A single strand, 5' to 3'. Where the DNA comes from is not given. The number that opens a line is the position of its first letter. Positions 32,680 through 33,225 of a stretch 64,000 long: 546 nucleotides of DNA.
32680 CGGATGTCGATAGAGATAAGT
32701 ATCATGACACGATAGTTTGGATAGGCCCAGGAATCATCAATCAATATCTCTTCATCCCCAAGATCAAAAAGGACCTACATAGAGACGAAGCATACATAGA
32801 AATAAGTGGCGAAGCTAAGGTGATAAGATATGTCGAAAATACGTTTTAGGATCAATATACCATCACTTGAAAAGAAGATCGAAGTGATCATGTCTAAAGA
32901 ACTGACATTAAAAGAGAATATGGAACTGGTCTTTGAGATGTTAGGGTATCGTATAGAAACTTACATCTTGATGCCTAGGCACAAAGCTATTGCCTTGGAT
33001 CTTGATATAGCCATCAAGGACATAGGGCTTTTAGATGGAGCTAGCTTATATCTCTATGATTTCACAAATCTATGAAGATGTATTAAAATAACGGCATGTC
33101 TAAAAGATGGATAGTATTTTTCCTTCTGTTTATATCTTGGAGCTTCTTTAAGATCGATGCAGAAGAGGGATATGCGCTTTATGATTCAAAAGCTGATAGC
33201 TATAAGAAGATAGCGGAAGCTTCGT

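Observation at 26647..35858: Stripped-down type VIIb secretion locus lacking recognisable EsaA, EssA and EssB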

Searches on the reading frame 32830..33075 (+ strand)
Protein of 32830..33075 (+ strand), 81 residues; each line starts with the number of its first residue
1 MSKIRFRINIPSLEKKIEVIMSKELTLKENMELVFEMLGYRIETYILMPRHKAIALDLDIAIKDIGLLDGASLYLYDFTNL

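Call 4: search_protein_families(library=pfam, proteins=[window:32830-33075:+], max_evalue=0.1)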
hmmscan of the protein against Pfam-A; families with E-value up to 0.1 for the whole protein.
window:32830-33075:+ (81 aa): 2 families
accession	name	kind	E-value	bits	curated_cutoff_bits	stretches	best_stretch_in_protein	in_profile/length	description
PF08817.16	YukD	-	0.0092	17.2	27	1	7-75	3-76/76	WXG100 protein secretion system (Wss), protein YukD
PF25322.2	RBD_SIN1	-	0.028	14.9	27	1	5-68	4-69/75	SIN1 Ras-binding domain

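Call 5: search_protein_families(library=ncbifam, proteins=[window:32830-33075:+], max_evalue=1)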
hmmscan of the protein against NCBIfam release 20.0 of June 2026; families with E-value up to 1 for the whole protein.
window:32830-33075:+ (81 aa): 1 family
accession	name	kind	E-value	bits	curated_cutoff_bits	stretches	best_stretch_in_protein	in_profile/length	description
TIGR03787.1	marine_sort_RR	equivalog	0.023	14.2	335.7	1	19-69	4-56/227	proteobacterial dedicated sortase system response regulator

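Call 41: search_solved_structures(query=A4, max_evalue=10)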
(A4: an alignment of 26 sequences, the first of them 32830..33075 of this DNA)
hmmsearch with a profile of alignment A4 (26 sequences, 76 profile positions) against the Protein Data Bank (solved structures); distinct sequences matched with E-value up to 10: 5.
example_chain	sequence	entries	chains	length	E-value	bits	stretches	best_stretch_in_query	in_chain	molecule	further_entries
4yfv_A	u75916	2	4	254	0.16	15.3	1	14-64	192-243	VioF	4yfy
4mqd_A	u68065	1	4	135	0.8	13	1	2-27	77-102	DNA-entry nuclease inhibitor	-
3plu_A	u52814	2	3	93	1.1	12.6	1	43-76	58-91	Ubiquitin-like modifier HUB1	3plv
1m94_A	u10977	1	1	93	1.1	12.6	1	43-76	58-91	Protein YNR032c-a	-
9bd5_A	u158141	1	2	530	1.5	12.1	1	3-28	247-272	Spore coat protein A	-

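Call 43: search_protein_families(library=pfam, alignment_id=A4, max_evalue=0.1)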
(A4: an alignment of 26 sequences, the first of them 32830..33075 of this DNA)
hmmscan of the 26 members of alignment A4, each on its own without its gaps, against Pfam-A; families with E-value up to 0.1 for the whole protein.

A. member 1, window:32830-33075:+ (81 aa): 2 families
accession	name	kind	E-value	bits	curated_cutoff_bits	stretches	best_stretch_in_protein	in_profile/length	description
PF08817.16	YukD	-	0.0092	17.2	27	1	7-75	3-76/76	WXG100 protein secretion system (Wss), protein YukD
PF25322.2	RBD_SIN1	-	0.028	14.9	27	1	5-68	4-69/75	SIN1 Ras-binding domain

B. families by the number of members that match (of 26 scanned): 4 families
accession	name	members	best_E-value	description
PF07761.17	DUF1617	2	0.007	Protein of unknown function (DUF1617)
PF08817.16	YukD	1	0.0092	WXG100 protein secretion system (Wss), protein YukD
PF25322.2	RBD_SIN1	1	0.028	SIN1 Ras-binding domain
PF24676.1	DUF7656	1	0.052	Domain of unknown function (DUF7656)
